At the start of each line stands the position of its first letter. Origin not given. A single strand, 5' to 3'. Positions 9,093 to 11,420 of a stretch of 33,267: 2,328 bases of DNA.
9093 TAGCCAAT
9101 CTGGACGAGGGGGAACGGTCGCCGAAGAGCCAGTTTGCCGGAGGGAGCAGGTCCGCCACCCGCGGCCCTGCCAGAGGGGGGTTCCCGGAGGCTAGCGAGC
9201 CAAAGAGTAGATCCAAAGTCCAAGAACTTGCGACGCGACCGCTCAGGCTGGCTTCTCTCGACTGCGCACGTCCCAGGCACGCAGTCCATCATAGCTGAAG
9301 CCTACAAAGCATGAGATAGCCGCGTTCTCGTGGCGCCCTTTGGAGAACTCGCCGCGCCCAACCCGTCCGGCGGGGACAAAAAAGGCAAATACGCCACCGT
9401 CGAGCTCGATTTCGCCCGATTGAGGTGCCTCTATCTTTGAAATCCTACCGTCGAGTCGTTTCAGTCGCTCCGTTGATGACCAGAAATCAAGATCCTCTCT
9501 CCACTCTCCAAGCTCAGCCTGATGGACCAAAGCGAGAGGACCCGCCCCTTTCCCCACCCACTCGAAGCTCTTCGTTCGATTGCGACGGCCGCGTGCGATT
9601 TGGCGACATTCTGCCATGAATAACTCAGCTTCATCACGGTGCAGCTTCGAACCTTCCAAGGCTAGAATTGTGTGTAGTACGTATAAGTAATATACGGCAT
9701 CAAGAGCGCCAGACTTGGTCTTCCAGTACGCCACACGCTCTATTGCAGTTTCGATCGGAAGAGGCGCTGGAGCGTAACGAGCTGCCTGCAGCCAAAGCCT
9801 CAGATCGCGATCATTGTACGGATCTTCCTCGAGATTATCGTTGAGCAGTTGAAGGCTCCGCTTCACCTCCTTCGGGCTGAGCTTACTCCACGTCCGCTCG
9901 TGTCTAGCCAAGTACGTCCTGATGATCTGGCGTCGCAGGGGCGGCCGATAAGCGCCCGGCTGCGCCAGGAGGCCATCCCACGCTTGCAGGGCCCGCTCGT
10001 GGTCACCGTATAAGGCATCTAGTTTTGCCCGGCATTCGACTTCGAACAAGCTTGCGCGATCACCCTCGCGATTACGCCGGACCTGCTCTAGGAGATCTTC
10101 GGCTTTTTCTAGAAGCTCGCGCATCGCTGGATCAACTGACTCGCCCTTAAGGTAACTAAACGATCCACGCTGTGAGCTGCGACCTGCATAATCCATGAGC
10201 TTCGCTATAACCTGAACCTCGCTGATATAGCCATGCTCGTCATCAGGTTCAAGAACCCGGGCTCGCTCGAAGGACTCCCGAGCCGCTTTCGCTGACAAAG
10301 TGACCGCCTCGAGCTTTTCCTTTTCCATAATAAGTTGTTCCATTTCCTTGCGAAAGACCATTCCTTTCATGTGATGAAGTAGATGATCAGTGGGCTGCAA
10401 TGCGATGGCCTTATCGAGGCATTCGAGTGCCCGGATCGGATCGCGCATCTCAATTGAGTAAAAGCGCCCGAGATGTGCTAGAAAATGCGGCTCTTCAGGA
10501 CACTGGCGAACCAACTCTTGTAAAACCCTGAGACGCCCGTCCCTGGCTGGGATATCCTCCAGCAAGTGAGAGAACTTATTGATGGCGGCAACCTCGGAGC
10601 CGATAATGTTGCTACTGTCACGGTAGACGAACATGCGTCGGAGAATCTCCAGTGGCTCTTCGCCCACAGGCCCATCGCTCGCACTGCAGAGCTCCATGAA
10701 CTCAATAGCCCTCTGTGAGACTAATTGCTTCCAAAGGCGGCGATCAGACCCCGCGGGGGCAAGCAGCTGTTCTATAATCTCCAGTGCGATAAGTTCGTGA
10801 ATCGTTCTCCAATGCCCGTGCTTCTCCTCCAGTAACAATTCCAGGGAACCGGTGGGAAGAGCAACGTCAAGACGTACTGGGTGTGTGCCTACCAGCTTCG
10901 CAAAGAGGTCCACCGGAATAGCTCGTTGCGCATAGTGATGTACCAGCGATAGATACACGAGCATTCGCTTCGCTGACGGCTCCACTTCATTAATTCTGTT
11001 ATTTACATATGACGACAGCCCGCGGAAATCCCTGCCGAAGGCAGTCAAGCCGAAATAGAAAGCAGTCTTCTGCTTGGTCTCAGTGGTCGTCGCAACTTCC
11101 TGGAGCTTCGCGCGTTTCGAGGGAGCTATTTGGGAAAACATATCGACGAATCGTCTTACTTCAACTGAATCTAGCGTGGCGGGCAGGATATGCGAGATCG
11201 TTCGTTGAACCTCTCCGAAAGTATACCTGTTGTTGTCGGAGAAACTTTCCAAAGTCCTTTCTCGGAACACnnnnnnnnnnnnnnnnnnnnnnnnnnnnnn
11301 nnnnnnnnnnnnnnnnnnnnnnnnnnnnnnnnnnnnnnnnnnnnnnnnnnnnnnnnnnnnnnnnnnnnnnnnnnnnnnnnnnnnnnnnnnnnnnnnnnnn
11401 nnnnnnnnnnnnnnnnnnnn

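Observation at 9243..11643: AlbA_2/Schlafen-like gene plus WH-TPR-OB-like giant partner lacking any NTPase: candidate undescribed conflict (defence) system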

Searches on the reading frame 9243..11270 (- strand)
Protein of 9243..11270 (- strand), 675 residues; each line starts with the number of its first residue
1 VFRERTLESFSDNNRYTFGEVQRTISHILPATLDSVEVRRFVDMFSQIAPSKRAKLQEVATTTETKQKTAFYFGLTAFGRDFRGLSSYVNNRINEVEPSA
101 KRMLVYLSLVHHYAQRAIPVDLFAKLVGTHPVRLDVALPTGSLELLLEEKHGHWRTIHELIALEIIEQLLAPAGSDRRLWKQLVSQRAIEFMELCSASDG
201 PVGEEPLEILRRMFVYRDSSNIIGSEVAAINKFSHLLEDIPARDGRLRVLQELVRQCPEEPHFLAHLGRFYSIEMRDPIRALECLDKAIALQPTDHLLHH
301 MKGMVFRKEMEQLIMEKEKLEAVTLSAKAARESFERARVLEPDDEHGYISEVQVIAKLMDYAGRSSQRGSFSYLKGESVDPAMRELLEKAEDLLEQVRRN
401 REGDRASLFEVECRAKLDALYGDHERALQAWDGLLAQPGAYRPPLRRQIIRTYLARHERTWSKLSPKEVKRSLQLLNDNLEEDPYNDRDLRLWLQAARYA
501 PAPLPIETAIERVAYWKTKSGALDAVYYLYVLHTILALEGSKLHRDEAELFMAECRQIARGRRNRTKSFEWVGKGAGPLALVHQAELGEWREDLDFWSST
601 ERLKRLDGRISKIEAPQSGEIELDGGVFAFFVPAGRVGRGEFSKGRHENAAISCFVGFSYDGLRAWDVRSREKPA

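Call 3: search_protein_families(library=pfam, proteins=[window:9243-11270:-], max_evalue=1)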
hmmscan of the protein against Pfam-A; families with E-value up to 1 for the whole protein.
window:9243-11270:- (675 aa): 6 families
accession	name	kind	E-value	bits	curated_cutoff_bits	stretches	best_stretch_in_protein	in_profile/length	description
PF13431.12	TPR_17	-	0.0043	17.7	24.4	1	284-307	1-24/34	Tetratricopeptide repeat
PF00515.34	TPR_1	-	0.029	14.6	27.8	1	276-295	15-34/34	Tetratricopeptide repeat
PF07719.23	TPR_2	-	0.057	14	27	0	274-295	13-34/34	Tetratricopeptide repeat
PF13428.12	TPR_14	-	0.061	14.5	23.5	0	274-303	13-42/44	Tetratricopeptide repeat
PF04781.17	DUF627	-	0.1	13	27.6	0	273-321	6-55/108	Protein of unknown function (DUF627)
PF13181.12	TPR_8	-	0.45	11.3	25.7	0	264-294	4-33/34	Tetratricopeptide repeat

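Call 4: search_protein_families(library=padloc, proteins=[window:9243-11270:-], max_evalue=1)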
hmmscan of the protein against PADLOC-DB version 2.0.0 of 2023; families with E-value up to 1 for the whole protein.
window:9243-11270:- (675 aa): 0 families

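Call 5: search_protein_families(library=ncbifam, proteins=[window:9243-11270:-], max_evalue=1)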
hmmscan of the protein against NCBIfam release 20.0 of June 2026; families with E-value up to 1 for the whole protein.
window:9243-11270:- (675 aa): 2 families
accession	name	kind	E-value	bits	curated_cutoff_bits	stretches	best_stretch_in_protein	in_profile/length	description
NF040959.1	MamA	equivalog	0.012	15.1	200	1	247-308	57-117/204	magnetosome protein MamA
TIGR02521.1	type_IV_pilW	equivalog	0.059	12.9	154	1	274-328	43-97/234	type IV pilus biogenesis/stability protein PilW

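Call 6: find_homologous_proteins(query=window:9243-11270:-, max_evalue=0.001)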
Query window:9243-11270:- (675 aa): 84 proteins with E <= 0.001 among 8000 candidates.
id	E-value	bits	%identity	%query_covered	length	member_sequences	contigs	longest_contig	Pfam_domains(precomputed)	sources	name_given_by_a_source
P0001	0.0e+0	1510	100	99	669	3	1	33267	-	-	-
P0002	1.5e-228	779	55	95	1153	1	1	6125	PF25199.2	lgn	-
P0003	6.3e-212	724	51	95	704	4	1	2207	-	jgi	-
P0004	2.0e-208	712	50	96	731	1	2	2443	-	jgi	jgi:tetratricopeptide (TPR) repeat protein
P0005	2.7e-207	709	51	95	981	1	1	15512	PF25199.2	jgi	jgi:tetratricopeptide (TPR) repeat protein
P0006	4.4e-207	708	50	96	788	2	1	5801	PF25199.2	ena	-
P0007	4.8e-206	704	51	95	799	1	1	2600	PF25199.2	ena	-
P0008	4.4e-205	701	50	95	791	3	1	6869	PF25199.2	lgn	-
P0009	3.2e-204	698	49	95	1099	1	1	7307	PF25199.2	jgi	jgi:tetratricopeptide (TPR) repeat protein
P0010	5.1e-204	698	50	95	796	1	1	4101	PF13431.13,PF23914.2,PF00515.35,PF13428.13,PF13181.13,PF07719.24,PF25199.2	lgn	-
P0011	2.8e-203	695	49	96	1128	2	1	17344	PF25199.2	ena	-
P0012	2.8e-203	695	49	95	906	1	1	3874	PF25199.2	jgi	jgi:tetratricopeptide (TPR) repeat protein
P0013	3.0e-203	695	49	95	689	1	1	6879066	-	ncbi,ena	-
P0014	1.7e-202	693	49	95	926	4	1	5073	PF25199.2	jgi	jgi:tetratricopeptide (TPR) repeat protein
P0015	2.5e-202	692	50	95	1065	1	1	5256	PF25199.2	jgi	jgi:tetratricopeptide (TPR) repeat protein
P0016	9.4e-198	677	48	97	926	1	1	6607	PF25199.2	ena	-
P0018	2.7e-196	672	47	99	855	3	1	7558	PF25199.2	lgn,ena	-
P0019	8.2e-194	664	47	96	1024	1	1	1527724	PF25199.2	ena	-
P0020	1.1e-193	664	47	97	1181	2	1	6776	PF04326.20,PF25199.2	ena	-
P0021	1.9e-193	663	49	95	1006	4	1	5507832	PF25199.2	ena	-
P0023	4.1e-191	655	46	96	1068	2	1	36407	PF25199.2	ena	-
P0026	1.3e-187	643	47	97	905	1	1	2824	PF25199.2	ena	-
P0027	2.0e-187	643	47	96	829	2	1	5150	PF13431.13,PF13428.13,PF25199.2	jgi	jgi:tetratricopeptide (TPR) repeat protein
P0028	8.7e-187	641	47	96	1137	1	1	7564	PF25199.2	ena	-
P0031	1.3e-183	630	48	96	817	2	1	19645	PF25199.2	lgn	-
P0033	4.1e-179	615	46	95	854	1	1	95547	PF25199.2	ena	-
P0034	5.2e-178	612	47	87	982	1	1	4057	PF25199.2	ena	-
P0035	1.2e-177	611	46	95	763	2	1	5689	PF25199.2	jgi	jgi:tetratricopeptide (TPR) repeat protein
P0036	1.4e-177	610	45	95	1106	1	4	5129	PF25199.2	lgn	-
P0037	4.8e-177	609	46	96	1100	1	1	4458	PF25199.2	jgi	jgi:hypothetical protein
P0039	2.8e-176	606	45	95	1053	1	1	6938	PF25199.2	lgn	-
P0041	1.2e-175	604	44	96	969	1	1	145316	PF25199.2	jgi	jgi:hypothetical protein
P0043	2.0e-174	600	45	95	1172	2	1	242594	PF04326.20,PF25199.2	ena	-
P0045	6.2e-168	578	44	95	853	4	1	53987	PF25199.2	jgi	jgi:tetratricopeptide (TPR) repeat protein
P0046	1.2e-167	577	44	95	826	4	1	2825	PF25199.2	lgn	-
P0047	4.4e-167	576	50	79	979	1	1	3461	PF04326.20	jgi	-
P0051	6.5e-163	562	44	87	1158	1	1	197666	PF04326.20,PF25199.2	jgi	jgi:tetratricopeptide (TPR) repeat protein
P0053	2.9e-162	560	44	95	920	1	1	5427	PF25199.2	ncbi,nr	ncbi:MAG: hypothetical protein Q8P50_11305 [Bacillota bacterium]|nr:hypothetical protein [Bacillota 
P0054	6.8e-162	559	43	95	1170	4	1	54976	PF04326.20,PF25199.2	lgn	-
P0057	8.4e-155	535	44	89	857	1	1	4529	PF25199.2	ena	-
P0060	1.7e-144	501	39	96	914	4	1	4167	PF25199.2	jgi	jgi:hypothetical protein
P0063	1.4e-133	465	44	73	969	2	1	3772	PF25199.2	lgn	-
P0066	1.1e-129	452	49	66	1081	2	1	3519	PF23914.2,PF04326.20,PF25199.2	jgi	jgi:tetratricopeptide (TPR) repeat protein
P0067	1.8e-127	445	47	67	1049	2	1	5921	PF04326.20,PF25199.2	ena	-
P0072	3.4e-116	408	45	64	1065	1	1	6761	PF04326.20,PF25199.2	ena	-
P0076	3.0e-109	385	36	95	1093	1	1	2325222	PF25199.2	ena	-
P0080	4.8e-77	278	41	53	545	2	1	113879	PF25199.2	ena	-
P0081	1.4e-76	277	47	43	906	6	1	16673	PF04326.20,PF25199.2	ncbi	ncbi:MAG: RNA-binding domain-containing protein [Isosphaeraceae bacterium]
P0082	1.0e-70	257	43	44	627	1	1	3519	PF25199.2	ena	-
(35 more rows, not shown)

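Call 7: search_protein_families(library=pfam, proteins=[P0020, P0043, P0054, P0002, P0051], max_evalue=0.01)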
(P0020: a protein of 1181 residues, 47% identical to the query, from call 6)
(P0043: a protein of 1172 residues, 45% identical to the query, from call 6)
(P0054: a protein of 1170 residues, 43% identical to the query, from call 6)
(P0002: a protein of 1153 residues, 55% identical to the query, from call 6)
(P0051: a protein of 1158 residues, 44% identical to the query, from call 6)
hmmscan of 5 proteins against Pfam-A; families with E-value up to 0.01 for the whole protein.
P0020 (1181 aa): 4 families
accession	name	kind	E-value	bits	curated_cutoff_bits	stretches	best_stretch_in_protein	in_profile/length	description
PF25199.1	nSTAND_NTPase5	-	6.2e-09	36.3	34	1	392-526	1-133/145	Novel STAND NTPase 5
PF04326.19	SLFN_AlbA_2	-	3.4e-06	28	25.3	1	1-105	27-117/118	Schlafen, AlbA_2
PF13428.12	TPR_14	-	5.2e-05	24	23.5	0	776-817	2-42/44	Tetratricopeptide repeat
PF00515.34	TPR_1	-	0.0037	17.4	27.8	0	788-809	13-34/34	Tetratricopeptide repeat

P0043 (1172 aa): 2 families
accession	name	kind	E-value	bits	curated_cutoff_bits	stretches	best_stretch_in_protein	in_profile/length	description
PF04326.19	SLFN_AlbA_2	-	5.3e-08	33.8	25.3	1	1-103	27-117/118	Schlafen, AlbA_2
PF25199.1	nSTAND_NTPase5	-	2.8e-06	27.7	34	1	382-510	2-132/145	Novel STAND NTPase 5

P0054 (1170 aa): 2 families
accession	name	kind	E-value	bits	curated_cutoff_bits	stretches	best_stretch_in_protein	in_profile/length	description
PF25199.1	nSTAND_NTPase5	-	1.6e-08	34.9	34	1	384-510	3-130/145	Novel STAND NTPase 5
PF04326.19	SLFN_AlbA_2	-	2e-08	35.2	25.3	1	1-103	27-117/118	Schlafen, AlbA_2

P0002 (1153 aa): 2 families
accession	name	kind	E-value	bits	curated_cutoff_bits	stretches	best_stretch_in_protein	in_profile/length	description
PF25199.1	nSTAND_NTPase5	-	6.2e-08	33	34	1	366-488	2-125/145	Novel STAND NTPase 5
PF04326.19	SLFN_AlbA_2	-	0.0062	17.5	25.3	0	10-81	51-115/118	Schlafen, AlbA_2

P0051 (1158 aa): 2 families
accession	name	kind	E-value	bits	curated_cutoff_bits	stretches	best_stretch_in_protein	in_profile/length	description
PF04326.19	SLFN_AlbA_2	-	1.6e-08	35.5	25.3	1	13-142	1-116/118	Schlafen, AlbA_2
PF25199.1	nSTAND_NTPase5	-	5.3e-08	33.3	34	1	427-553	1-128/145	Novel STAND NTPase 5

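Call 8: search_protein_families(library=padloc, proteins=[P0020, P0043, P0054, P0002, P0051], max_evalue=0.01)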
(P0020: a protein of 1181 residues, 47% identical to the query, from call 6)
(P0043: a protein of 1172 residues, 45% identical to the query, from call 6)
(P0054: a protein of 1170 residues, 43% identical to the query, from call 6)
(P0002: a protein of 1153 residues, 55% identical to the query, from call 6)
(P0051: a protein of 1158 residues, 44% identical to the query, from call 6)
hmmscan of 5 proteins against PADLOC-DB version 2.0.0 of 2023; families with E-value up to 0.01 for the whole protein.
P0020 (1181 aa): 1 family
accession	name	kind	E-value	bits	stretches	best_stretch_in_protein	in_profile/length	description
PDLC05032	PDC-S50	-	2.3e-06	25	1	1-103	42-148/387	-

P0043 (1172 aa): 1 family
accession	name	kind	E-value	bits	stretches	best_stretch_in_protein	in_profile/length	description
PDLC05032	PDC-S50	-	9.3e-09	32.9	1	1-105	42-153/387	-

P0054 (1170 aa): 1 family
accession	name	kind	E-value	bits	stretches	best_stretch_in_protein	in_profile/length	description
PDLC05032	PDC-S50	-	0.0035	14.5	1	1-100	42-147/387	-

P0002 (1153 aa): 0 families

P0051 (1158 aa): 1 family
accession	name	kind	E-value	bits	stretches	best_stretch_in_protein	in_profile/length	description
PDLC05032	PDC-S50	-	7.1e-09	33.2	1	6-143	10-150/387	-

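Call 17: find_encoding_contigs(protein=P0001, flank=10000, max_places=6)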
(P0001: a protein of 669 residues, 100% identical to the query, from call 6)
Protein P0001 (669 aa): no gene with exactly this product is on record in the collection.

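Call 18: find_encoding_contigs(protein=P0013, flank=8000, max_places=3)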
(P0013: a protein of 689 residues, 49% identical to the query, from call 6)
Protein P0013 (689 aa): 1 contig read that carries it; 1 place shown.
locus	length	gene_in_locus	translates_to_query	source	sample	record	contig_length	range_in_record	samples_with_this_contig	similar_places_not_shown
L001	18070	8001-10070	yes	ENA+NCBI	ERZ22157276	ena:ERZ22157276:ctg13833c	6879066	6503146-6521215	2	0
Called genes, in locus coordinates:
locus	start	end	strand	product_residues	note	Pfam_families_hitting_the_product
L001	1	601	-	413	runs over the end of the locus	PF00805:Pentapeptide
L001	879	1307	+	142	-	PF00072:Response_reg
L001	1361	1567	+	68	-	PF00512:HisKA (weak)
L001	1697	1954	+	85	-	-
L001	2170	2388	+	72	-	-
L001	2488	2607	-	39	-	-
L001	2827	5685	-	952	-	PF02347:GDC-P, PF01212:Beta_elim_lyase (weak), PF21478:GcvP2_C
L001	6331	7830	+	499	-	PF04326:SLFN_AlbA_2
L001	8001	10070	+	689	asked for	-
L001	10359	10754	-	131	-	PF01597:GCV_H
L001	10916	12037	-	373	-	PF01571:GCV_T, PF08669:GCV_T_C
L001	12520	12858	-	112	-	-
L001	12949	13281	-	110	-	-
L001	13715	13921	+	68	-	-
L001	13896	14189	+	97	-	-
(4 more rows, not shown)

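Call 25: find_encoding_contigs(protein=window:9243-11270:-, flank=10000, max_places=6)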
Protein window:9243-11270:- (675 aa): no gene with exactly this product is on record in the collection.

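Call 32: find_related_loci(query=A1, collection=genome_contigs, flank=10000)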
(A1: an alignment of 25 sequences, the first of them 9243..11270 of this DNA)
Query A1 (675 aa) in genome_contigs; peptide patterns used: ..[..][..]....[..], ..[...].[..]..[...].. (x = any residue, [..] = any of these).
107 stretches matched a pattern; 74 encode a relative of the query (tblastn E <= 1e-3); 73 distinct loci.
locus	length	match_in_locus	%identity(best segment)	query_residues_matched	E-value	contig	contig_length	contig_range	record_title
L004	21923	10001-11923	49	26-669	0e+0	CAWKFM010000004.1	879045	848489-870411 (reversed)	MAG: uncultured Acidobacteriota bacterium isolate MFD04752.bin.1.33 genome assembly, contig: contig_2041, whole genome s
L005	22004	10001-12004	46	5-669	0e+0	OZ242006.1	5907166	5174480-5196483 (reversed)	MAG: Caldilineaceae bacterium isolate bae19857-78f1-445b-b865-dfd914d151a3 genome assembly, chromosome: 1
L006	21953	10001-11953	49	22-672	0e+0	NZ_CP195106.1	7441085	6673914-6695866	Tundrisphaera lichenicola strain P12 chromosome, complete genome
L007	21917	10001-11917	48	29-669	0e+0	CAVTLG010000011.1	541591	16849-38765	MAG: uncultured Chloroflexia bacterium isolate MFD06714.bin.2.100 genome assembly, contig: contig_52212, whole genome sh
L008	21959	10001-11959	46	5-668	0e+0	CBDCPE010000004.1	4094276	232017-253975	MAG: Dehalococcoidia bacterium isolate 75f9bfcb-4f1d-406c-99af-325e5c0bd216 genome assembly, contig: contig_4, whole gen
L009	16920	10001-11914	46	29-671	0e+0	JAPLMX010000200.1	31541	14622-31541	MAG: Phycisphaerae bacterium isolate LacPavin_0920_SED4_MAG_61_20 LacPavin_0920_SED4_scaffold_98520, whole genome shotgu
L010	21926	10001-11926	45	29-669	0e+0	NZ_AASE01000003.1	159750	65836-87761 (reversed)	Chlorobium ferrooxidans DSM 13031 ctg60, whole genome shotgun sequence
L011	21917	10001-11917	47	31-670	0e+0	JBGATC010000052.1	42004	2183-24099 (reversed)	MAG: Planctomycetaceae bacterium isolate MAG_MBR_H10.31 MBRH10-31_opera_contig_3330, whole genome shotgun sequence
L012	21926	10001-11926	45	29-669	0e+0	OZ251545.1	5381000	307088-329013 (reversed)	MAG: Gammaproteobacteria bacterium isolate 804a2bfb-9c7e-4e06-b795-02af6ddb82b1 genome assembly, chromosome: 1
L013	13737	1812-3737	47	29-669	2e-179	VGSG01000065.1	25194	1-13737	MAG: Deltaproteobacteria bacterium isolate K_DeepCast_150m_m1_199 K_DeepCast_150m_m1_199_Ga0194126_10003407, whole genom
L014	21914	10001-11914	43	29-668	9e-179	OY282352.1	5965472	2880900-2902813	MAG: uncultured Latescibacteria bacterium genome assembly, chromosome: 1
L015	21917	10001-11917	45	28-668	2e-174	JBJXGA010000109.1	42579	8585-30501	MAG: Planctomycetales bacterium isolate F1F2.bin.380 k127_4235991, whole genome shotgun sequence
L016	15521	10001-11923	43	29-668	5e-174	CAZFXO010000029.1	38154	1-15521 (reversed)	MAG TPA_asm: uncultured Dechloromonas sp. isolate binchicken_co269_117 genome assembly, contig: NODE_905_length_38154_co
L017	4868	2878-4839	43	26-675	3e-177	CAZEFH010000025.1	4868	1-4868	MAG TPA_asm: uncultured Candidatus Saccharibacteria bacterium isolate binchicken_co269_92 genome assembly, contig: NODE_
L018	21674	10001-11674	50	20-567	6e-171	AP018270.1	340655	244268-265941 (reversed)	Cylindrospermum sp. NIES-4074 plasmid plasmid1 DNA, nearly complete genome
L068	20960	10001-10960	40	29-342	7e-67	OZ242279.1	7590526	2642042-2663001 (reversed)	MAG: Vicinamibacterales bacterium isolate 66b38f76-d135-4acf-a464-9a41f6704b04 genome assembly, chromosome: 1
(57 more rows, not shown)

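Call 45: predict_structure(alignment_id=A1)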
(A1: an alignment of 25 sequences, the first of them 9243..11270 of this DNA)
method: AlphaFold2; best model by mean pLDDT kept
length: 675 residues; sequences in the alignment: 25
mean_pLDDT: 85.4   pTM: 0.78
mean pLDDT of the five models: 85.4, 84.0, 82.9, 82.4, 77.2
residues with pLDDT >= 90: 349; 70-90: 260; 50-70: 26; < 50: 40
segments of 3 or more residues with pLDDT < 50: 1-29, 219-224, 637-639
pLDDT, mean of each block of 10 residues (from residue 1): 26 28 37 84 87 88 80 79 79 90 95 90 86 86 87 87 93 83 94 78 86 71 51 84 95 94 94 94 98 95 96 95 97 95 89 96 89 83 89 88 79 91 90 88 91 91 93 93 87 88 88 89 91 94 95 93 81 87 86 86 94 91 93 63 87 94 92 65
secondary structure, 60 per line:
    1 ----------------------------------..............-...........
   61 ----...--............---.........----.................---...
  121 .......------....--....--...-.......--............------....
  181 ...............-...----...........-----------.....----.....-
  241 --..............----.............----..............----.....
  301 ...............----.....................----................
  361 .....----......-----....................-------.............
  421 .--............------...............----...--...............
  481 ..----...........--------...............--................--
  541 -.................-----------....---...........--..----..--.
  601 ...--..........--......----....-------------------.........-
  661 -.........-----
elements in order: H35-48 H50-60 H70-81 H85-93 H98-114 H120-127 H134-137 H140-143 E146-148 E153-156 H159-170 H177-195 H204-214 H226-230 H235-239 H243-256 H261-273 H278-291 H296-315 H320-340 H345-365 H370-375 H381-400 H408-421 H424-435 H442-456 H466-482 H487-497 H506-520 H523-538 H542-558 E570-573 H577-580 E581-583 H584-587 E606-615 E618-623 E628-631 E651-659 E662-670
